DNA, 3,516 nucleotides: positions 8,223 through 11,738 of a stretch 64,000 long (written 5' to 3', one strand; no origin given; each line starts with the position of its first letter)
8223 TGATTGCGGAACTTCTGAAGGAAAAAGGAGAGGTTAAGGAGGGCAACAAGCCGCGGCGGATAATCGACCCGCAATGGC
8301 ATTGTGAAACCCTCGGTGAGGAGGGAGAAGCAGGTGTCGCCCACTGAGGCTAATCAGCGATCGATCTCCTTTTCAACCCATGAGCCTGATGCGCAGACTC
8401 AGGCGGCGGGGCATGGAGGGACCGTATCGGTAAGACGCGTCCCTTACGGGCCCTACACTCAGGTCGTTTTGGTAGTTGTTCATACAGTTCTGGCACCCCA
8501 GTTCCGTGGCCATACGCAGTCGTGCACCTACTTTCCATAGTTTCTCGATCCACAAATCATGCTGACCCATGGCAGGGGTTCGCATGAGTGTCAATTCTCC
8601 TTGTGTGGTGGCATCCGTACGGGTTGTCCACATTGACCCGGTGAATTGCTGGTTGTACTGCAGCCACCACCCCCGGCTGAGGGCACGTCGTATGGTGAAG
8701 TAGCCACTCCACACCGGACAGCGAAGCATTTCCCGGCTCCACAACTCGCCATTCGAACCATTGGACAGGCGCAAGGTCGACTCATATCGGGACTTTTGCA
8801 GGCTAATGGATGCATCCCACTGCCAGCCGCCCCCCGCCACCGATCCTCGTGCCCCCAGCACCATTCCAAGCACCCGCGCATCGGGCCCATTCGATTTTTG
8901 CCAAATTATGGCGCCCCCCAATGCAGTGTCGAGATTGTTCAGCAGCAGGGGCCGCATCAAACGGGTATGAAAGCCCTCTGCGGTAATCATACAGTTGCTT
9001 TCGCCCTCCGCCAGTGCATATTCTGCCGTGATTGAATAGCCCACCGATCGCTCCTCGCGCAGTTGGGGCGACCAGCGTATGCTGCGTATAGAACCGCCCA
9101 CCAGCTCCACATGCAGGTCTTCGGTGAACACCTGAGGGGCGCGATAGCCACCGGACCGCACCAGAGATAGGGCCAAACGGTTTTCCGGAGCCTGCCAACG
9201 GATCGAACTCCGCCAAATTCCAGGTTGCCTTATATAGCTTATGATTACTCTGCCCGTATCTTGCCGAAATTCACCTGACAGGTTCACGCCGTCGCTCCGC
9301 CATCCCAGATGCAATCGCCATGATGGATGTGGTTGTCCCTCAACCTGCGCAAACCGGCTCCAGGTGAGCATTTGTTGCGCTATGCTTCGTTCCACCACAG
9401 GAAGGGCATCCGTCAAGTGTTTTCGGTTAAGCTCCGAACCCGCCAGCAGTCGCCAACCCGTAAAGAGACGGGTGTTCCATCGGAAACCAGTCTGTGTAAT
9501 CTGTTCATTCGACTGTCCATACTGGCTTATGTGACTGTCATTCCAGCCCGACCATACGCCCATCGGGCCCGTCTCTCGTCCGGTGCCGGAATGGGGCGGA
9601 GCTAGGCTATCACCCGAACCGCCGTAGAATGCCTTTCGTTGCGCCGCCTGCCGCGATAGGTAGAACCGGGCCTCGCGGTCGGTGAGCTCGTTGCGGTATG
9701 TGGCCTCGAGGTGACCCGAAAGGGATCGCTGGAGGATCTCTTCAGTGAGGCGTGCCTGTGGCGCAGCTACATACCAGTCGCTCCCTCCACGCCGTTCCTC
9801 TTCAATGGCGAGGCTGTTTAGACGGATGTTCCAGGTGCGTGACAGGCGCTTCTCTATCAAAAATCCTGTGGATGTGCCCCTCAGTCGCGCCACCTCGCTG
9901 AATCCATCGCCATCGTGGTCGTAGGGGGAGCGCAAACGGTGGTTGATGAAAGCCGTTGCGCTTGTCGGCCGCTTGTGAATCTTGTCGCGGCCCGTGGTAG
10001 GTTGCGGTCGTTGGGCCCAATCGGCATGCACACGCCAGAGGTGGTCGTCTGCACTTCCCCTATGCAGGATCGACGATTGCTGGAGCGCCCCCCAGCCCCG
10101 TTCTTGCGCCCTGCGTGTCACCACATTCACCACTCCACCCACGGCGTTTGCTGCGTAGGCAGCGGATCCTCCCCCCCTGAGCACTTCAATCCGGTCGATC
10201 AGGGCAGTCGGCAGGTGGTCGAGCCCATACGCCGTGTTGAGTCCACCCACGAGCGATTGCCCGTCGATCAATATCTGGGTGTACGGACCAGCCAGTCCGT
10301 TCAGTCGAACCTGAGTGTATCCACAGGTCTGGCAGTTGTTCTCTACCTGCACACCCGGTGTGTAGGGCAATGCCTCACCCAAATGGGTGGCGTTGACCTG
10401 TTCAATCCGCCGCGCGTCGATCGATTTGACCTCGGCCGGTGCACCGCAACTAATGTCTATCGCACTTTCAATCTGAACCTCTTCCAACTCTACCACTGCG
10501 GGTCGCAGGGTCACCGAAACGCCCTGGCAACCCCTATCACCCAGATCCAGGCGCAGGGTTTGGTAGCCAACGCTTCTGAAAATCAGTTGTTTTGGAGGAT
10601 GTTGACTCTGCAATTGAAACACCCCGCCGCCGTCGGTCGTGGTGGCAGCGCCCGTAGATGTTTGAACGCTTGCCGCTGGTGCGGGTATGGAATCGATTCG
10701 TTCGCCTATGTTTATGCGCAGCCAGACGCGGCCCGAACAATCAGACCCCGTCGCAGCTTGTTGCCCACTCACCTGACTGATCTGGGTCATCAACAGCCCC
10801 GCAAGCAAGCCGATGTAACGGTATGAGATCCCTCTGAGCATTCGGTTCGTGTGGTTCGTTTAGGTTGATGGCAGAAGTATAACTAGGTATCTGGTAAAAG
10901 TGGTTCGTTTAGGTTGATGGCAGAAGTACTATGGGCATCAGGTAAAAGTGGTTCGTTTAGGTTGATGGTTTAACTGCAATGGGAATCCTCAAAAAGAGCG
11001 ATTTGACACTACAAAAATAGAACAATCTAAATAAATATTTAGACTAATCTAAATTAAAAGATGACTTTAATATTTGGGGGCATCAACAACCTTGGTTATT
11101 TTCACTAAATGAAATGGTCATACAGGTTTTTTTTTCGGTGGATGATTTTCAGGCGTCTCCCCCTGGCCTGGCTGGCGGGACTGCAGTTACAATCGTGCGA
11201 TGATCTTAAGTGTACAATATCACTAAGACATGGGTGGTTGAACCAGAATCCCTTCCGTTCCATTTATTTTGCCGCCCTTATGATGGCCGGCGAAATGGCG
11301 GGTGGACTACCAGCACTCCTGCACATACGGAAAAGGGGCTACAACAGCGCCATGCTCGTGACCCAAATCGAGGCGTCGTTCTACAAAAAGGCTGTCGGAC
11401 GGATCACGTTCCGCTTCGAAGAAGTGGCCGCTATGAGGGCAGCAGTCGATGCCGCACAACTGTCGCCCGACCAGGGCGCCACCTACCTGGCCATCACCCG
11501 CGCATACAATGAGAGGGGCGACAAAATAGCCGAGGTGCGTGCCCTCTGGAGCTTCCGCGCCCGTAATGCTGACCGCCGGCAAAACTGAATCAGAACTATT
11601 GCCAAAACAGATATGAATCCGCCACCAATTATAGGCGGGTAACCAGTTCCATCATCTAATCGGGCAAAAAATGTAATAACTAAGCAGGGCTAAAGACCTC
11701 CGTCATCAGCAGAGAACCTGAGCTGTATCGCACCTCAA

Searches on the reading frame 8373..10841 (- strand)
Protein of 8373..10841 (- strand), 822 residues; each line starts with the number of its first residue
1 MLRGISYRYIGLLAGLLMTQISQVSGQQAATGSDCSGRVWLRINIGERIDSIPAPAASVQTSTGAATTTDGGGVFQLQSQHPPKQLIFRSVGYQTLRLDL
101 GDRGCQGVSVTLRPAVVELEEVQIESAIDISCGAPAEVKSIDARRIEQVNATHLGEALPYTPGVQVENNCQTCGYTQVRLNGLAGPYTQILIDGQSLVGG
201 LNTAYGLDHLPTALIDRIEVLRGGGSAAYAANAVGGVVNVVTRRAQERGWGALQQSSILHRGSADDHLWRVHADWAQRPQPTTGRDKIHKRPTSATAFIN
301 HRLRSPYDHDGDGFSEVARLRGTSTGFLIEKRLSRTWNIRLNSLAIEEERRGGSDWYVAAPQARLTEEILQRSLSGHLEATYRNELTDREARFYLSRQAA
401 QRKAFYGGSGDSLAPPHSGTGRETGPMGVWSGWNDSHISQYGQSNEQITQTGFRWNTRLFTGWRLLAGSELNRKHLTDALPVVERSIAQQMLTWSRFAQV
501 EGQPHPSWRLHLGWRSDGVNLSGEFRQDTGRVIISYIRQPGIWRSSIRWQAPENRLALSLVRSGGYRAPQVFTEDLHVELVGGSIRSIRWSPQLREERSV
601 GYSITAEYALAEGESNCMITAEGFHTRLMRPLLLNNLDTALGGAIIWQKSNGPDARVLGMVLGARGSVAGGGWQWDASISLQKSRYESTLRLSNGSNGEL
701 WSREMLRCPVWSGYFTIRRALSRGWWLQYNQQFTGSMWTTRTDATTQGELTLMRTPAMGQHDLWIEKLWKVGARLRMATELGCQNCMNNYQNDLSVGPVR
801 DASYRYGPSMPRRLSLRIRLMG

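Call 13: search_protein_families(library=pfam, proteins=[window:8373-10841:-])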
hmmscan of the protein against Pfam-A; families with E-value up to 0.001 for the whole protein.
window:8373-10841:- (822 aa): 2 families
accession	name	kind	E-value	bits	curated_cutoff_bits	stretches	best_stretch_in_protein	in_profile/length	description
PF07715.20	Plug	-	4.7e-22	79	23.9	1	134-237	5-107/107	TonB-dependent Receptor Plug Domain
PF13715.12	CarbopepD_reg_2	-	1.2e-05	25.7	32.2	1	53-123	13-87/88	CarboxypepD_reg-like domain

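Call 14: search_protein_families(library=ncbifam, proteins=[window:8373-10841:-])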
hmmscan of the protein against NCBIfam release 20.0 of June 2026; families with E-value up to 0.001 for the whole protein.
window:8373-10841:- (822 aa): 28 families (the best 25 are shown)
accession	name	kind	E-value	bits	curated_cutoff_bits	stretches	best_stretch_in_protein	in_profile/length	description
TIGR01779.1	TonB-B12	equivalog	1.2e-18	67.1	599.7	1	136-317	47-222/614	TonB-dependent vitamin B12 receptor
TIGR01783.1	TonB-siderophor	subfamily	1.5e-17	63.5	223.5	1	140-248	8-113/649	TonB-dependent siderophore receptor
TIGR01785.1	TonB-hemin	subfamily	8.1e-17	60.9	316.85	1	133-245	17-131/677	TonB-dependent heme/hemoglobin receptor family protein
NF010010.0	PRK13483.1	equivalog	1.2e-16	59.9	927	1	133-263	49-183/660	ligand-gated channel protein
NF007926.1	PRK10641.1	equivalog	1.5e-14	53.5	836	1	141-248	51-159/617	TonB-dependent vitamin B12 receptor BtuB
NF007478.2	PRK10064.1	equivalog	3.6e-14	52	745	1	132-258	45-173/663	catecholate siderophore receptor CirA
NF010012.0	PRK13486.1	equivalog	1.6e-13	49.9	924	1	133-249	41-164/696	TonB-dependent receptor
NF050067.1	TonBEntbctnRecCfrA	equivalog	4.5e-13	48.4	1200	1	133-263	42-178/698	TonB-dependent ferric enterobactin receptor CfrA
TIGR01786.1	TonB-hemlactrns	subfamily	5.8e-13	48.1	323.75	1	134-246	21-137/719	TonB-dependent hemoglobin/transferrin/lactoferrin family receptor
NF010038.0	PRK13513.1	equivalog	7.9e-13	47.8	942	1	134-262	52-184/659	ligand-gated channel protein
NF053590.1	TonB_dep_TOL0244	equivalog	2.1e-12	46.5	645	1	133-248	27-145/604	TOL_0244 family TonB-dependent receptor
TIGR04056.1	OMP_RagA_SusC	subfamily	4.9e-12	45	368.25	1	53-247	14-208/981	SusC/RagA family TonB-linked outer membrane protein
NF010011.0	PRK13484.1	equivalog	1.5e-11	43.3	1197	1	133-258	46-175/682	IreA family TonB-dependent siderophore receptor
NF038079.1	TonB_sider_MxcH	equivalog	1.6e-11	43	925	1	138-275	136-267/792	TonB-dependent siderophore myxochelin receptor MxcH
TIGR01782.1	TonB-Xanth-Caul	subfamily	6.2e-11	41.3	310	1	125-252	14-145/868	TonB-dependent receptor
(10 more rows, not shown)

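Call 21: find_related_loci(query=window:8373-10841:-, collection=metagenome_contigs, flank=4000)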
Query window:8373-10841:- (822 aa) in metagenome_contigs; peptide patterns used: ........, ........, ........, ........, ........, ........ (x = any residue, [..] = any of these).
598 stretches matched a pattern (row limit reached: there are more); 451 encode a relative of the query (tblastn E <= 1e-3); the best 80 are kept; 80 distinct loci.
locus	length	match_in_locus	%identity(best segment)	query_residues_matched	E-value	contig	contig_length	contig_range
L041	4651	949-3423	68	2-822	0e+0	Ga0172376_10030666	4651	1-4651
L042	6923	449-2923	68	2-822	0e+0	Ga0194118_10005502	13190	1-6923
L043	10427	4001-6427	68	18-822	0e+0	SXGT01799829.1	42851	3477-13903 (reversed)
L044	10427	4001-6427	67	10-811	0e+0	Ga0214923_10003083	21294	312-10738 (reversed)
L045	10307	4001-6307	28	4-821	2e-91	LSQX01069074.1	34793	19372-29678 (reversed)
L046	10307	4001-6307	28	4-821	2e-91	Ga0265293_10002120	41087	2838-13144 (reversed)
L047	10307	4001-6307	28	4-821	6e-89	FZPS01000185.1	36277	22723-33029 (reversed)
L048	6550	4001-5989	29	108-820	2e-88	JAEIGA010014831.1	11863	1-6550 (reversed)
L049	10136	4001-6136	30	69-820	6e-88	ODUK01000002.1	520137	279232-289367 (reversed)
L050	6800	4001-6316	28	5-821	1e-87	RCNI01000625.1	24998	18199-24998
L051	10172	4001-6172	28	50-821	7e-86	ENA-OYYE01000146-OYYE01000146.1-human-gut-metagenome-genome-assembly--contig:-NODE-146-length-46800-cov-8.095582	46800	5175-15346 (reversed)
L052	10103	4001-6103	28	63-812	2e-85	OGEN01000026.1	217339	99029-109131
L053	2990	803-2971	28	53-821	1e-87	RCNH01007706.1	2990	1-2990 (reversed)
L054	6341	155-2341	31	43-812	2e-85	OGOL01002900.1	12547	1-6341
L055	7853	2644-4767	31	65-820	2e-85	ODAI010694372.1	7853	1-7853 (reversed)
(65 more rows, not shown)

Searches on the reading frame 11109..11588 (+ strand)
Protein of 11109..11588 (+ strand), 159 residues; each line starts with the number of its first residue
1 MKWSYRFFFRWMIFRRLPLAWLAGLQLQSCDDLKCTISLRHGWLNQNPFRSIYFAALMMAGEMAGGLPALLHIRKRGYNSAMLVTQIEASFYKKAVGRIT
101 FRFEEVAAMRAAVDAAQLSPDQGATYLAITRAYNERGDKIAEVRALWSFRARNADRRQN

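Call 13: search_protein_families(library=pfam, proteins=[window:11109-11588:+])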
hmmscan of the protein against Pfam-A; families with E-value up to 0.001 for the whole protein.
window:11109-11588:+ (159 aa): 1 family
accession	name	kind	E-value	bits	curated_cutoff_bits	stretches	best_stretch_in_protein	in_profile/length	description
PF14539.12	DUF4442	-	5.2e-07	30.4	25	1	9-107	5-100/132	Domain of unknown function (DUF4442)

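Call 14: search_protein_families(library=ncbifam, proteins=[window:11109-11588:+])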
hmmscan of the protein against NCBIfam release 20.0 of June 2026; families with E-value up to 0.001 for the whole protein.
window:11109-11588:+ (159 aa): 0 families
